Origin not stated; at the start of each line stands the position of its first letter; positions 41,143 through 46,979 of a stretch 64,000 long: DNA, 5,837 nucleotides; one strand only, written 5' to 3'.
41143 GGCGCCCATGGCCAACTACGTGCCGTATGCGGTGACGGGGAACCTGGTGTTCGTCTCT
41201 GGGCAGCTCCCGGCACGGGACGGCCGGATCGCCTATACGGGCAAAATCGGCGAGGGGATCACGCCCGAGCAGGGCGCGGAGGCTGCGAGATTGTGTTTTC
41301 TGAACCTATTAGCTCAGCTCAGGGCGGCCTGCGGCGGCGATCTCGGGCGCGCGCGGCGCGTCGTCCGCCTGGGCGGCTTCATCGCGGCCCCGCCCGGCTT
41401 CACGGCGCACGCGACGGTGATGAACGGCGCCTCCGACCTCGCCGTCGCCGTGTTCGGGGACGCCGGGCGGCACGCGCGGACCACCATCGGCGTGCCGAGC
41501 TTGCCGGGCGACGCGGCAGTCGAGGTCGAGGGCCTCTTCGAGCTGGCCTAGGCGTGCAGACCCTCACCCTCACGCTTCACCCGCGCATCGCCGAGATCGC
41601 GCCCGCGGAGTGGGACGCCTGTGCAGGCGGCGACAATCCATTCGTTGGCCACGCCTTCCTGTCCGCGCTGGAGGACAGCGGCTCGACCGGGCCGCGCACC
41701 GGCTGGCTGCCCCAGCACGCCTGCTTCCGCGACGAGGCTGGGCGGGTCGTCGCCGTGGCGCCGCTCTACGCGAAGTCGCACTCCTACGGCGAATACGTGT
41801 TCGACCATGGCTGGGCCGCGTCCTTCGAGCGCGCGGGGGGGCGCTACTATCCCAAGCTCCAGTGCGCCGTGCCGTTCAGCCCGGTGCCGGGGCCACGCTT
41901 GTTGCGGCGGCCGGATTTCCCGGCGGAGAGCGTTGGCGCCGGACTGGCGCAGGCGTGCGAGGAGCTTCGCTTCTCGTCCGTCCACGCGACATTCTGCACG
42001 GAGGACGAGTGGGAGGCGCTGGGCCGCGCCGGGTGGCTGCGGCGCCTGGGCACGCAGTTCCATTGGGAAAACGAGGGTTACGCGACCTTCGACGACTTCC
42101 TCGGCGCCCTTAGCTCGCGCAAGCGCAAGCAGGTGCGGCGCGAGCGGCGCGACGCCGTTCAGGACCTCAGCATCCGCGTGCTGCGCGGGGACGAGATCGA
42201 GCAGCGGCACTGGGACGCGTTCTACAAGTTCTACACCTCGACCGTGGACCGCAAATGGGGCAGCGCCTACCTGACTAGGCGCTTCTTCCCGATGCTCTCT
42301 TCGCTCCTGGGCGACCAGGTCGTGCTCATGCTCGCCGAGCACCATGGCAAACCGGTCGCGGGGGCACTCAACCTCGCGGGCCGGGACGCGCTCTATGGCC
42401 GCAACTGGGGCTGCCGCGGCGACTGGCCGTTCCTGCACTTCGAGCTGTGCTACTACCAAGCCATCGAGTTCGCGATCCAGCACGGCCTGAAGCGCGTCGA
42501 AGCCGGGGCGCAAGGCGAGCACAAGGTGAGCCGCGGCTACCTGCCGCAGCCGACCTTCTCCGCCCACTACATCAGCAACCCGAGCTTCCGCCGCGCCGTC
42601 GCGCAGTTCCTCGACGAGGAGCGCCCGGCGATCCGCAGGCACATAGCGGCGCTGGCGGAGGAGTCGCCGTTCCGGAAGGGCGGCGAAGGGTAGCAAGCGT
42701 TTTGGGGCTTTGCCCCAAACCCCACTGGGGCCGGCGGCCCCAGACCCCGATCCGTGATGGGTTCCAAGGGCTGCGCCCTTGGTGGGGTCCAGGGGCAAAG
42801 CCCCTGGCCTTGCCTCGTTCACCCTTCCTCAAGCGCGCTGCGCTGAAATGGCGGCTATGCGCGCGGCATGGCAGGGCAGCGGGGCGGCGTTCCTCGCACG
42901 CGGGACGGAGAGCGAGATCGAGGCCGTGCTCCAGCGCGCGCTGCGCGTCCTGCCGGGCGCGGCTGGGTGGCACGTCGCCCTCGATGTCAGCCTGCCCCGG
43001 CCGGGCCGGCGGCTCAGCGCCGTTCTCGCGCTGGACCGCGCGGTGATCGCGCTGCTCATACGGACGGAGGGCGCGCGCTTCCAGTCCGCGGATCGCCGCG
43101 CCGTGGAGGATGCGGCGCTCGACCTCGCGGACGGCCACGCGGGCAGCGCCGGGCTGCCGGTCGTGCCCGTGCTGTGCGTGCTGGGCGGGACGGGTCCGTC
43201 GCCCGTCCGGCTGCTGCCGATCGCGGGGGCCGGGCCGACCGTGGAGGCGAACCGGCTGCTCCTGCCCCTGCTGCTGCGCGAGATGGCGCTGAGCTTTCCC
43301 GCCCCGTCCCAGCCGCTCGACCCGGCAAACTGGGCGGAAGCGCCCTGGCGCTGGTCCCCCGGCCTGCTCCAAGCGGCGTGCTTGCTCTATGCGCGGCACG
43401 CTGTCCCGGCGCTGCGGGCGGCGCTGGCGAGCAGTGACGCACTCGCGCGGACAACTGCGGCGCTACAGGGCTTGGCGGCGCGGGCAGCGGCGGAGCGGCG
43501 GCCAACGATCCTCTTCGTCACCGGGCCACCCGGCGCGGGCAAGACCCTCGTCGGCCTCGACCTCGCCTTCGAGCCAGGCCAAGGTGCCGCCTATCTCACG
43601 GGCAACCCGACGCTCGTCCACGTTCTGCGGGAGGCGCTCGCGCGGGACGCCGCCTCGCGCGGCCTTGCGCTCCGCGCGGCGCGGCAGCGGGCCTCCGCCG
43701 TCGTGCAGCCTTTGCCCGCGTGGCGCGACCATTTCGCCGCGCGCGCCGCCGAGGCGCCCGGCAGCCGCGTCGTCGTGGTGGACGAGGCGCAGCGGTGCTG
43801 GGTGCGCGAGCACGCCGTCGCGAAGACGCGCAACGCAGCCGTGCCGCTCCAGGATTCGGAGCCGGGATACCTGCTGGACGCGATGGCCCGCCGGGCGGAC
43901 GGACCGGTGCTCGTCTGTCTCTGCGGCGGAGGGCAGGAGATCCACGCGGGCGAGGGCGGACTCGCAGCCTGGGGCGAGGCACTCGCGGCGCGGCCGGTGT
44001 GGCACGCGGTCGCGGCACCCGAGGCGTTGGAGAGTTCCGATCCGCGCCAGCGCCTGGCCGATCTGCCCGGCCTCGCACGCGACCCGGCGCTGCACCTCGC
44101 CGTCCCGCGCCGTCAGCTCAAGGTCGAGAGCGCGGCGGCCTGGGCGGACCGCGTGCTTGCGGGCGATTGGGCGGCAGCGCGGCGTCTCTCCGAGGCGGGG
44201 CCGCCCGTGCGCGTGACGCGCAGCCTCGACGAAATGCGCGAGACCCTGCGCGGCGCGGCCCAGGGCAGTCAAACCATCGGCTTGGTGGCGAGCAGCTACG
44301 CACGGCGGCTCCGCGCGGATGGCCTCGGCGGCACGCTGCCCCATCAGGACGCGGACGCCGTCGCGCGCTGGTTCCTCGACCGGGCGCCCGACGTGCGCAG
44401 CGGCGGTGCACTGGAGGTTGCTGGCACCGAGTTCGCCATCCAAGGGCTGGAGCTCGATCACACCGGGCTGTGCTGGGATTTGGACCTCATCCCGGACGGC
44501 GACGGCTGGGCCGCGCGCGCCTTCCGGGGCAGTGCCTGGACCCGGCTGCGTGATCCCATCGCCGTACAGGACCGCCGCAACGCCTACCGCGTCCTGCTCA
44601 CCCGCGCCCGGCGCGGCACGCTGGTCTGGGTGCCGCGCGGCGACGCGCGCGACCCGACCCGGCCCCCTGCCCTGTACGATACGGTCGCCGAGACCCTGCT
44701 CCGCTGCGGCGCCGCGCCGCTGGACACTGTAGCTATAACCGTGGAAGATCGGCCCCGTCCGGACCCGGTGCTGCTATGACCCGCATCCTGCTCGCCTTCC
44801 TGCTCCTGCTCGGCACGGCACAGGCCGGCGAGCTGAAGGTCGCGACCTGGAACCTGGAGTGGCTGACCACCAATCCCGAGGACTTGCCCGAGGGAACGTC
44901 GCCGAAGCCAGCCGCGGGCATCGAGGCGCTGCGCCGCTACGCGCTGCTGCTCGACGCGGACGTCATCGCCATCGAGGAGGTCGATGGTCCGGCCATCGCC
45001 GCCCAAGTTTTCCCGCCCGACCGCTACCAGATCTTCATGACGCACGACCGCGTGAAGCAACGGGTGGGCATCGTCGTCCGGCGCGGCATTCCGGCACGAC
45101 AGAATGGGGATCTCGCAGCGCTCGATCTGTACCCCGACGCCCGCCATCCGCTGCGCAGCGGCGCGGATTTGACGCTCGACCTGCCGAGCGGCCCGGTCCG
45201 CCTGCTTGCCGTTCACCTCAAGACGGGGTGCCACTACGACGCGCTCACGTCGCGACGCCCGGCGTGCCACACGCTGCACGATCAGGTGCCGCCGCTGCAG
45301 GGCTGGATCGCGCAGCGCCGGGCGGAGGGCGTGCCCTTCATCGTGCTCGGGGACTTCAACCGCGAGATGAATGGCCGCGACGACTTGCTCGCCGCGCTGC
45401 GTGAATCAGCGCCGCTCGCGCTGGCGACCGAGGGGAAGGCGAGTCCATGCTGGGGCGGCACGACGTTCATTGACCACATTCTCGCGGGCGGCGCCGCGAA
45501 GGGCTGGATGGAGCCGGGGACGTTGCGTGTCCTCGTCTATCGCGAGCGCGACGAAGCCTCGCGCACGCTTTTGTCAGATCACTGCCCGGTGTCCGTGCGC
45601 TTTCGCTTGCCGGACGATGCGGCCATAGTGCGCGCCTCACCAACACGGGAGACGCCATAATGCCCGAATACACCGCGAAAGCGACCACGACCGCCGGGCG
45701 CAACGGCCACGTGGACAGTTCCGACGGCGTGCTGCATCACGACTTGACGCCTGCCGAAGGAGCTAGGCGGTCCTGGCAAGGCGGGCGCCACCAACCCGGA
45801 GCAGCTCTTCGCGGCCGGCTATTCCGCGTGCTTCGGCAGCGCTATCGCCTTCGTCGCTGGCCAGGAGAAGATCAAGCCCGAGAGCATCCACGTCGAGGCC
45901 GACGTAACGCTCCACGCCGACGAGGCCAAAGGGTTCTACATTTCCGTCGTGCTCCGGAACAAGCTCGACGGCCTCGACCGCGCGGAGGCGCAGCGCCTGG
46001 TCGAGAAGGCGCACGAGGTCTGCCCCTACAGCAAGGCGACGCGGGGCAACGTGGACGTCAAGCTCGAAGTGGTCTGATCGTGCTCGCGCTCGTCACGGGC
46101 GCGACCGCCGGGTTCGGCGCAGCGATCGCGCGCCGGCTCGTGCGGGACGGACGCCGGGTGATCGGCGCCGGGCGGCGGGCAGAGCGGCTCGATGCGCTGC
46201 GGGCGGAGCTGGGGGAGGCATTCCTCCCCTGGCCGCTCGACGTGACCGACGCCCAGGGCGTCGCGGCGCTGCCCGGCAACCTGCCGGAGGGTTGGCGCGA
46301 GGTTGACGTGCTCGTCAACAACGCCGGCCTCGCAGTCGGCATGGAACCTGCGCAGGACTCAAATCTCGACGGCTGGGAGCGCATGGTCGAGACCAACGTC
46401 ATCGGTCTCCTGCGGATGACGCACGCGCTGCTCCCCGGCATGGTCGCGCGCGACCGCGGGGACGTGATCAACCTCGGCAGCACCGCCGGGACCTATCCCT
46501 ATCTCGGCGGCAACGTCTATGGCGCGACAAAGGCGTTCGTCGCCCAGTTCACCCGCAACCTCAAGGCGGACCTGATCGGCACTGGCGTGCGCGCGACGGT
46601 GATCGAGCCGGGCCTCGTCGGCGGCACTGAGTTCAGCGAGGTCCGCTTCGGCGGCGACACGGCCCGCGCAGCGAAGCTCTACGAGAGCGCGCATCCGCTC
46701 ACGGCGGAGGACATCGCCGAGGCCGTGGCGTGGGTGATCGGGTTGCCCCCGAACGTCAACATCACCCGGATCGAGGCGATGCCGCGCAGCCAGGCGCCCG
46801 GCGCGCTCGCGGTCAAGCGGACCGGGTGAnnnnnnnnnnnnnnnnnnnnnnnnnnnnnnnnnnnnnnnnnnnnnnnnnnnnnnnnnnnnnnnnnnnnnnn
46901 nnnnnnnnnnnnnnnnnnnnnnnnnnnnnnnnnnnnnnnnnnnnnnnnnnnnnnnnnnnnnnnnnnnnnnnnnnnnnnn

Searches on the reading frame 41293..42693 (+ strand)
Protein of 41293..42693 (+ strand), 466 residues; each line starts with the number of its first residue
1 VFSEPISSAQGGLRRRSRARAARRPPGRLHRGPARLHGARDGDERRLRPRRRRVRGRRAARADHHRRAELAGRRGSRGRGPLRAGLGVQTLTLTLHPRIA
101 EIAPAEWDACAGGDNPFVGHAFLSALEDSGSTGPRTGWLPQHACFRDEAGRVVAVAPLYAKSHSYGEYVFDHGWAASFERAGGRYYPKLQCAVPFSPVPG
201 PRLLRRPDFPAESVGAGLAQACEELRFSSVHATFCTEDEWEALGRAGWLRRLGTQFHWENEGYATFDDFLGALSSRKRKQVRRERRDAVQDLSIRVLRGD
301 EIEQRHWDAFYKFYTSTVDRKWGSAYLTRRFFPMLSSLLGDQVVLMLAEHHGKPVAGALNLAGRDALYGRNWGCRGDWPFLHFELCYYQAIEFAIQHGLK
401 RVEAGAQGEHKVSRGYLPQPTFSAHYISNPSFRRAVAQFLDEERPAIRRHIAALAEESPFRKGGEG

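Call 81: search_protein_families(library=pfam, proteins=[window:41293-42693:+], max_evalue=0.01)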
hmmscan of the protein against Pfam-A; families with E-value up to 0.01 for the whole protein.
window:41293-42693:+ (466 aa): 2 families
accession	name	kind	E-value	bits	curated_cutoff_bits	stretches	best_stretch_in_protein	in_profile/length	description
PF04339.18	FemAB_like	-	3.7e-156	520.3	27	1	99-462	2-369/369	Peptidogalycan biosysnthesis/recognition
PF13480.13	Acetyltransf_6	-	1.4e-12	48.4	22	1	275-408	1-138/143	Acetyltransferase (GNAT) domain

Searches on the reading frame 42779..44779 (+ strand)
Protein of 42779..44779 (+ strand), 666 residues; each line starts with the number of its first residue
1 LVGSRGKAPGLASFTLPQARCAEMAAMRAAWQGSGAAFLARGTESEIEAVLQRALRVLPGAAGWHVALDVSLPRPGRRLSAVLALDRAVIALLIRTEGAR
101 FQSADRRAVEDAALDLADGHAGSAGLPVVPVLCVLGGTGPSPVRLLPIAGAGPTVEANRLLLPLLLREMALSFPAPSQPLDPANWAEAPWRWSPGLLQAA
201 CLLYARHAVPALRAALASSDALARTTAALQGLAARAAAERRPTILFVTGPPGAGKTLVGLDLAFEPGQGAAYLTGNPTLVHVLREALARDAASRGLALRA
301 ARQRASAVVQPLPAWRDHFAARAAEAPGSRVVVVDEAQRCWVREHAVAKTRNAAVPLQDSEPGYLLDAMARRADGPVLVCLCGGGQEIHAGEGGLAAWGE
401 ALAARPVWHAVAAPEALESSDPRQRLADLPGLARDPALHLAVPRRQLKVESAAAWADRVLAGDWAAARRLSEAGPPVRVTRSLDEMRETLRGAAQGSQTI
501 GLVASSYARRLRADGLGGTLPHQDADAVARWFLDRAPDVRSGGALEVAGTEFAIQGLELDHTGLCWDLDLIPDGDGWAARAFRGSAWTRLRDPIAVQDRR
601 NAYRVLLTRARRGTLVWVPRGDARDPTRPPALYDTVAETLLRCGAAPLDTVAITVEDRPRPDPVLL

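Call 20: search_protein_families(library=pfam, proteins=[window:42779-44779:+], max_evalue=0.001)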
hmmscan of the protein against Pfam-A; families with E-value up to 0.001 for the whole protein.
window:42779-44779:+ (666 aa): 3 families
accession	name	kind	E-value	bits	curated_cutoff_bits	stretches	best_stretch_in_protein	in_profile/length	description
PF09848.15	SLFN-g3_helicase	-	2e-59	202.1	24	1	243-619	2-353/354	Schlafen group 3, DNA/RNA helicase domain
PF13191.12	AAA_16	-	1.1e-06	29.7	32.6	1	227-345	10-147/167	AAA ATPase domain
PF13401.12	AAA_22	-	8.6e-05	23.3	27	1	241-340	4-96/130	AAA domain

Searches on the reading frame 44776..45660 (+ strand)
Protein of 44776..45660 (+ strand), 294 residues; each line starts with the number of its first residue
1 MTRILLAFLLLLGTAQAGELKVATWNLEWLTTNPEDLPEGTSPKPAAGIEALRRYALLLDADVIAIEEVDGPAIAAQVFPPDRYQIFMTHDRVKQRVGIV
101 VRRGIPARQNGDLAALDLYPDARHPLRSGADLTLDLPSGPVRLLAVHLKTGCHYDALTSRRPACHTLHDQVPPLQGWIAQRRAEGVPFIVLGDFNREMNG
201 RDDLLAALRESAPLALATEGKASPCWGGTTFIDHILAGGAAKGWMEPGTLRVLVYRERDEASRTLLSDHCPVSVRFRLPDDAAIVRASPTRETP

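Call 81: search_protein_families(library=pfam, proteins=[window:44776-45660:+], max_evalue=0.01)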
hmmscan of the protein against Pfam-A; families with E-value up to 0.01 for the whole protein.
window:44776-45660:+ (294 aa): 1 family
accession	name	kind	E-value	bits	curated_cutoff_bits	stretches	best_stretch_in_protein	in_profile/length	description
PF03372.29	Exo_endo_phos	-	4.7e-08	33.5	24.5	1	23-239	1-204/225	Endonuclease/Exonuclease/phosphatase family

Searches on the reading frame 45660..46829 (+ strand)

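Call 20: search_protein_families(library=pfam, proteins=[window:45660-46829:+], max_evalue=0.001)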
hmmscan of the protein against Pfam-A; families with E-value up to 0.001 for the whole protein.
window:45660-46829:+ (389 aa): 3 families
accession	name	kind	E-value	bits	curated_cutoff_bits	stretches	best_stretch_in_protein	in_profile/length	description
PF00106.31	adh_short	-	2.6e-49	167.8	26.6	1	143-326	3-187/195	short chain dehydrogenase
PF13561.12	adh_short_C2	-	7.5e-34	117.8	27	1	147-359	1-216/236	Enoyl-(Acyl carrier protein) reductase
PF08659.16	KR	-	2.4e-08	34.6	22.6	1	144-317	4-175/180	KR domain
